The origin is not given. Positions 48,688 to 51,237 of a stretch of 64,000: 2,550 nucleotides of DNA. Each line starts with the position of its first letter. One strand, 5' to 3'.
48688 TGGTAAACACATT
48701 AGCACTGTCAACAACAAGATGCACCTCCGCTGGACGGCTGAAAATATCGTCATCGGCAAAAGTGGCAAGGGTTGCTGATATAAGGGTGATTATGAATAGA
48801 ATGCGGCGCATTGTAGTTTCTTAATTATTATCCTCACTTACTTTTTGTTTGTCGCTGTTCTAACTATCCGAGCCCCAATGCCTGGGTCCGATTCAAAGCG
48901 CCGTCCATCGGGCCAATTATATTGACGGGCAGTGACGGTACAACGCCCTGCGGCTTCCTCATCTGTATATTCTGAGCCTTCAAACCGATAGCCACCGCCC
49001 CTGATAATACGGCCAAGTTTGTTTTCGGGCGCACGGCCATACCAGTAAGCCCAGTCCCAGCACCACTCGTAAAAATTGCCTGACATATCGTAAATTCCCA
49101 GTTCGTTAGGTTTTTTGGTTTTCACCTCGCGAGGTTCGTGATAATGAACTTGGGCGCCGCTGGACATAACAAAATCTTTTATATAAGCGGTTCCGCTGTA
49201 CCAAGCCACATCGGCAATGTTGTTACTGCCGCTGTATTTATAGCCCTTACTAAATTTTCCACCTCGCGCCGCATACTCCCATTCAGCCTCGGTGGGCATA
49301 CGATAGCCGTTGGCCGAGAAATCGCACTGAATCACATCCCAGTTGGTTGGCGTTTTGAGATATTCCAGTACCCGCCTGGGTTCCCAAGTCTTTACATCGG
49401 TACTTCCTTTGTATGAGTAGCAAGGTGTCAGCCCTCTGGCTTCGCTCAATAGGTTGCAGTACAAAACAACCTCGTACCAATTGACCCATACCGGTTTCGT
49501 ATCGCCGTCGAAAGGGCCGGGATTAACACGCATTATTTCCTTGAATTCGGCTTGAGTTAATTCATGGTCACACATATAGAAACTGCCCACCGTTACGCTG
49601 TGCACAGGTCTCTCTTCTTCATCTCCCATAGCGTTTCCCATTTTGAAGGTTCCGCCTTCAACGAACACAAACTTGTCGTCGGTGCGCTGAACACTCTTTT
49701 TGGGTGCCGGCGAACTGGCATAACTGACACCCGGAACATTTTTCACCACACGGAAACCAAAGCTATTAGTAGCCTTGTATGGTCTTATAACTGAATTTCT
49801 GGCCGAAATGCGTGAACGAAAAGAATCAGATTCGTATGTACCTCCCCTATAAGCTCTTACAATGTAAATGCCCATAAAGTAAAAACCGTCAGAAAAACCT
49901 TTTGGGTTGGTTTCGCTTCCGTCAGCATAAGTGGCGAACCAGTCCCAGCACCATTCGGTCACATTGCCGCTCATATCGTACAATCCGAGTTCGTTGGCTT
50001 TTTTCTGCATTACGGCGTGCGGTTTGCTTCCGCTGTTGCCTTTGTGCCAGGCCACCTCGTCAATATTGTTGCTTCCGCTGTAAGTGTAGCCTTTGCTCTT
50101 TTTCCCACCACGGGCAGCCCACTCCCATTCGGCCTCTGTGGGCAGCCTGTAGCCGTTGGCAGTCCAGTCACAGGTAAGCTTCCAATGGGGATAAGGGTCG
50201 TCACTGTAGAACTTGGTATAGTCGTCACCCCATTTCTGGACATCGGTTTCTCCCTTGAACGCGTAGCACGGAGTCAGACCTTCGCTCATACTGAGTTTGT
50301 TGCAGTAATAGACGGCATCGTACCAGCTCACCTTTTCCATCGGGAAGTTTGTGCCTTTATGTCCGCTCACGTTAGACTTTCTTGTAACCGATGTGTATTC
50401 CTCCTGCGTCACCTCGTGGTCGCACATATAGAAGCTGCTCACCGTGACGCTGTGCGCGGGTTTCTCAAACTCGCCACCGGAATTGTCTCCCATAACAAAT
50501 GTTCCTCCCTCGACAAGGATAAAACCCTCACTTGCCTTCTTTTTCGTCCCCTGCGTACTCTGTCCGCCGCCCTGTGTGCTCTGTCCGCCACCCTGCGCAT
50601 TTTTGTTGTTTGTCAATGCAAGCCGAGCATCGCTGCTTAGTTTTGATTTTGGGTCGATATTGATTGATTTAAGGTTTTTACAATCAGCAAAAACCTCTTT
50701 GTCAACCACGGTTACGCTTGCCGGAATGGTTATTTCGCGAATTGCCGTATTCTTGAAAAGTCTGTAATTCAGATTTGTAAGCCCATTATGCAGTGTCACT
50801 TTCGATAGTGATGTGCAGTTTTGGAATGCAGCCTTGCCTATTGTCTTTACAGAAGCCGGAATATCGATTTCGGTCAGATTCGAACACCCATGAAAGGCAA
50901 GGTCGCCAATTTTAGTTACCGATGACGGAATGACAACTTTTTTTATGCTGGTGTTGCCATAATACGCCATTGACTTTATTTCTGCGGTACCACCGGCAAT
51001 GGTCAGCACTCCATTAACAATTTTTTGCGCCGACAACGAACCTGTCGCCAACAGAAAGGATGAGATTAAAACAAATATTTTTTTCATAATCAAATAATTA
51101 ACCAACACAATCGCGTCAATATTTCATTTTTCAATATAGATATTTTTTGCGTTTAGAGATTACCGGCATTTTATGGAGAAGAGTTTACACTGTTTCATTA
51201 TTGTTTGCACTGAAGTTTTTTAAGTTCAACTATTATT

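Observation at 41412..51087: Ten-gene, single-strand locus made only of uncharacterised envelope proteins, assembled from serial tandem paralogues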

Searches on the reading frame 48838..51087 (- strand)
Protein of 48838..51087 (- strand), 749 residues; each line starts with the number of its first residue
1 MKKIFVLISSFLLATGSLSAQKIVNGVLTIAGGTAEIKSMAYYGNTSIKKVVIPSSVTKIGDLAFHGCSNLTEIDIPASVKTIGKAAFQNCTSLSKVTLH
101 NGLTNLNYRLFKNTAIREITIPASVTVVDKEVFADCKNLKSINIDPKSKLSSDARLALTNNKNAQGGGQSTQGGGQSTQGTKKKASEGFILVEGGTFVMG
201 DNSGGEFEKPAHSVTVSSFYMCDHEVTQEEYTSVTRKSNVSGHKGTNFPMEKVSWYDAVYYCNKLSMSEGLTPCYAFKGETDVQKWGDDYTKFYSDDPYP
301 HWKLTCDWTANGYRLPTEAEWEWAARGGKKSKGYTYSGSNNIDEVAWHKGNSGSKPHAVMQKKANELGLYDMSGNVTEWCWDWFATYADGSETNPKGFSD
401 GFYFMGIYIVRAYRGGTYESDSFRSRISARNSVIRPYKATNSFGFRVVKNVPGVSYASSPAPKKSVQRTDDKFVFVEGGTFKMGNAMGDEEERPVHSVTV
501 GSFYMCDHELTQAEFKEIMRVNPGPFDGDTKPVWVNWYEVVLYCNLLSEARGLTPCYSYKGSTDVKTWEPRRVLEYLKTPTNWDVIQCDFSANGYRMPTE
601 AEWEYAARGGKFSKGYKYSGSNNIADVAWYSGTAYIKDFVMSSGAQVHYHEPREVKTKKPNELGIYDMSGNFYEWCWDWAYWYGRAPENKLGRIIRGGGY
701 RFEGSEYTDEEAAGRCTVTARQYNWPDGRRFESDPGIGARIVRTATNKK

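Call 3: search_protein_families(library=pfam, proteins=[window:48838-51087:-], max_evalue=0.1)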
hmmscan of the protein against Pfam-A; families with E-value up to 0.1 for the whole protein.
window:48838-51087:- (749 aa): 5 families
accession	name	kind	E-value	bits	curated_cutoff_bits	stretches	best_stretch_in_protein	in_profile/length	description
PF03781.23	FGE-sulfatase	-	1.9e-80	270.7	23.3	2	188-449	4-255/255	Sulfatase-modifying factor enzyme 1-like domain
PF13306.12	LRR_5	-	2e-30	105.7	27.7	1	30-140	18-127/127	BspA type Leucine rich repeat region (6 copies)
PF13855.12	LRR_8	-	0.00013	22.1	27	1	56-101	12-58/61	Leucine rich repeat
PF23952.1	LRR_EndoS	-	0.078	13.6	27.9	0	55-101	42-91/116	Endo-beta-N-acetylglucosaminidase EndoS LRR domain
PF25442.1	Ubiquitin_RHG40_C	-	0.094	13.8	27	0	359-397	55-93/100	RHG40-like, C-terminal ubiquitin-like domain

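Call 4: search_protein_families(library=ncbifam, proteins=[window:48838-51087:-], max_evalue=0.1)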
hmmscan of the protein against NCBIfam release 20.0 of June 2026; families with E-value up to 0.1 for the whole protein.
window:48838-51087:- (749 aa): 11 families
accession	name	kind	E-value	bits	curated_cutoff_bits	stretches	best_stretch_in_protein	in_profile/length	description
TIGR02171.1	Fb_sc_TIGR02171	subfamily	6.2e-42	143.6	544.35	2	170-448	20-280/912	TIGR02171 family lipoprotein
TIGR03525.2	GldK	equivalog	4.2e-37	128.4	350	4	310-395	253-351/408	T9SS ring complex lipoprotein PorK/GldK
TIGR03524.1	GldJ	equivalog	6.1e-24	84.6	458.2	5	171-232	42-107/559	gliding motility lipoprotein GldJ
TIGR03440.2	egtB_TIGR03440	equivalog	8.9e-22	77.8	360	4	311-447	291-412/413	ergothioneine biosynthesis protein EgtB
NF051459.1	pyoverdine_PvdO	equivalog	3.5e-17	62.4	500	2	306-450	136-279/280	dihydropyoverdine dehydrogenase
NF041186.1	SenA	equivalog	2.5e-14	53.5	420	2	180-447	161-380/382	selenoneine synthase SenA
TIGR03530.1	GldJ_short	equivalog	1.3e-12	47.4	382.9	1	349-447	281-388/396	gliding motility lipoprotein GldJ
NF047961.1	adhesin_HupY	equivalog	1.9e-12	46.1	1250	1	28-154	191-317/978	leucine-rich repeat adhesin HupY/LrrG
TIGR02167.2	Liste_lipo_26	repeat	2.8e-05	23.7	30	0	65-76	2-13/26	PARCEL repeat-containing surface protein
TIGR04344.1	ovoA_Nterm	equivalog_domain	3.9e-05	22.7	400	1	306-388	309-388/444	5-histidylcysteine sulfoxide synthase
NF045861.1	glide_Gli349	exception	0.00015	18.5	1750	1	36-98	2690-2753/3169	gliding machinery surface structure protein Gli349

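Call 8: search_protein_families(library=padloc, proteins=[window:48838-51087:-], max_evalue=0.1)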
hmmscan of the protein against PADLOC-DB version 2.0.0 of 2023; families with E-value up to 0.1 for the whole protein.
window:48838-51087:- (749 aa): 0 families

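Call 38: search_solved_structures(query=window:48838-51087:-, max_evalue=0.001, show_alignments=2)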
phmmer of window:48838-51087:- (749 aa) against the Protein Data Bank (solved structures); distinct sequences matched with E-value up to 0.001: 31.
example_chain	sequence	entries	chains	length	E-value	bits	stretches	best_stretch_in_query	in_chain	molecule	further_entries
4fs7_A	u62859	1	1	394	1.1e-45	159.4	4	38-145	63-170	Uncharacterized protein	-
4gt6_A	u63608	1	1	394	5.4e-37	130.7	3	46-153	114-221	Cell surface protein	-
2y3c_A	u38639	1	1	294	1.1e-35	126.4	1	209-446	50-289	TREPONEMA DENTICOLA VARIABLE PROTEIN 1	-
4h09_A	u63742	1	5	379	2.1e-25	92.4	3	40-107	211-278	Hypothetical leucine rich repeat protein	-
4fdw_A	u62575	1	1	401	6.1e-23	84.2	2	71-149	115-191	leucine rich hypothetical protein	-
4fd0_A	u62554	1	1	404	1.2e-22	83.2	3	72-145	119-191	Leucine rich hypothetical protein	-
6mlx_A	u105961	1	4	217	2.1e-22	82.4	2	56-140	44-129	Leucine-rich repeat protein TpLRR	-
5aoh_A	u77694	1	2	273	2.3e-15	59.2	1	244-386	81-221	Spore coat protein CotH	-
6muj_A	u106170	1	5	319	1.7e-14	56.2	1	452-728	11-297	Formylglycine-generating enzyme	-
2q17_A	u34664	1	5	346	2.7e-14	55.6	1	452-728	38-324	formylglycine generating enzyme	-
4cp6_A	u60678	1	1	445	3e-14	55.5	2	28-148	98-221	CHOLINE BINDING PROTEIN PCPA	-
6s07_A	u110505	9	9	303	7.1e-12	47.6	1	590-729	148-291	Formylglycine-generating enzyme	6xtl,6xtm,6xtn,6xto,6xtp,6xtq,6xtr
31dc_A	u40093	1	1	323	2.7e-11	45.7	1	180-447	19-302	Formylglycine-generating enzyme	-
1y1e_X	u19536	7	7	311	4.1e-11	45.1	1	180-448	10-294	C-alpha-formyglycine-generating enzyme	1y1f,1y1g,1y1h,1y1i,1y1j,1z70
5ssy_A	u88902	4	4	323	4.9e-11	44.8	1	180-444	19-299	Formylglycine-generating enzyme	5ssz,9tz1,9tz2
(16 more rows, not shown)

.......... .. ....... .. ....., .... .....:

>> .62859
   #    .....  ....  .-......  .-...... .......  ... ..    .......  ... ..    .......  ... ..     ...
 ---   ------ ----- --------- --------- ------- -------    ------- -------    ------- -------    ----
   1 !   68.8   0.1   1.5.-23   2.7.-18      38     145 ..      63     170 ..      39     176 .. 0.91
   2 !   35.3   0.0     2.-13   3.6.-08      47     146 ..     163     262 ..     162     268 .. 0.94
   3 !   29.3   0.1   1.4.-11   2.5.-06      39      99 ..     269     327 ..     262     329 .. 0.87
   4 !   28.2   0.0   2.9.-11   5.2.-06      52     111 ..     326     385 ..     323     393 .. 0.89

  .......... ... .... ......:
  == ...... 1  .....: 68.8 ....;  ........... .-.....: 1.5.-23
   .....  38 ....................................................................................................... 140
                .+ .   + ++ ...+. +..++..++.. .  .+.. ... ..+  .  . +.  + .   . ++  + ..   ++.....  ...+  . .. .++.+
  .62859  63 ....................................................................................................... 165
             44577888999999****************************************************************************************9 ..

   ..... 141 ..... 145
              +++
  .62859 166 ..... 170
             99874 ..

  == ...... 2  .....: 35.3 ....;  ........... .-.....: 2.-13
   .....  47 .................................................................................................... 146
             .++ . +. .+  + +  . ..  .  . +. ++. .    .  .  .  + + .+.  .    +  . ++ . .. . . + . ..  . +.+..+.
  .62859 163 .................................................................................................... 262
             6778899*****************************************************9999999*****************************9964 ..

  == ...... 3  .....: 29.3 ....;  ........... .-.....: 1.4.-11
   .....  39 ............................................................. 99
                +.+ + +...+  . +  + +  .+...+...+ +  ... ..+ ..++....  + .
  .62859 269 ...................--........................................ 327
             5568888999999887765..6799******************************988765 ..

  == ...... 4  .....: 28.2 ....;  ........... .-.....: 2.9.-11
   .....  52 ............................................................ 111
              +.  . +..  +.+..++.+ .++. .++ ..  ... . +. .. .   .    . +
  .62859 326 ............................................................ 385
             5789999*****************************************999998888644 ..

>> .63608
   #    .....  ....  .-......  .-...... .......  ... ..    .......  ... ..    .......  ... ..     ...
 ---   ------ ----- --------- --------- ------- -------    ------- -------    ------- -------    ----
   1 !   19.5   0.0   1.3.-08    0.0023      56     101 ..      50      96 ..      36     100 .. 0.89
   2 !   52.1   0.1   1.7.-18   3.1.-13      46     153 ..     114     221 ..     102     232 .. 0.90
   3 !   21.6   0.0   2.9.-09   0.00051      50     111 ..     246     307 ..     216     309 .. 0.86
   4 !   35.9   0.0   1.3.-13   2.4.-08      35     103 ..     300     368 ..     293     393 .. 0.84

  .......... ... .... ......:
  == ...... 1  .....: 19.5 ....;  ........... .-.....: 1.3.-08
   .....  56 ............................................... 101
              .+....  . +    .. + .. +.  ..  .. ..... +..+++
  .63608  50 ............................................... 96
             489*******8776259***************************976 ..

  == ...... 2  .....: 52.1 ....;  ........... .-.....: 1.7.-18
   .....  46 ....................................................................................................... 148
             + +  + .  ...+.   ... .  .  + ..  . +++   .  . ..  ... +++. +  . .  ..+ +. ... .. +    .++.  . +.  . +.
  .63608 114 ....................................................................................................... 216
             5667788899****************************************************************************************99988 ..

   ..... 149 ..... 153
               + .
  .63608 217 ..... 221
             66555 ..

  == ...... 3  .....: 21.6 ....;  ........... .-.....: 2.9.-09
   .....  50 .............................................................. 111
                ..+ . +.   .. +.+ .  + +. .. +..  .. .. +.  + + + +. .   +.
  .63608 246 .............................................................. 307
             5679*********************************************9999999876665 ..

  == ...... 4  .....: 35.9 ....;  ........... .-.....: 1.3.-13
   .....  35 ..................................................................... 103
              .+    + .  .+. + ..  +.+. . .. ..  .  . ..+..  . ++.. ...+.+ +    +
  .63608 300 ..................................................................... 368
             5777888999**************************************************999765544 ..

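Call 77: search_protein_families(library=phrogs, proteins=[window:48838-51087:-], max_evalue=0.01)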
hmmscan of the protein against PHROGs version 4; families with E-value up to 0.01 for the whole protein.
window:48838-51087:- (749 aa): 3 families
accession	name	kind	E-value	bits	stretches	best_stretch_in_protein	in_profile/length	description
phrog_18508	-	other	1e-55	189.9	4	307-449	115-262/266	kinase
phrog_18805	-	unknown function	8.7e-20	72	1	39-147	249-364/457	-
phrog_35892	-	unknown function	1.6e-16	60.1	1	16-144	99-220/1181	-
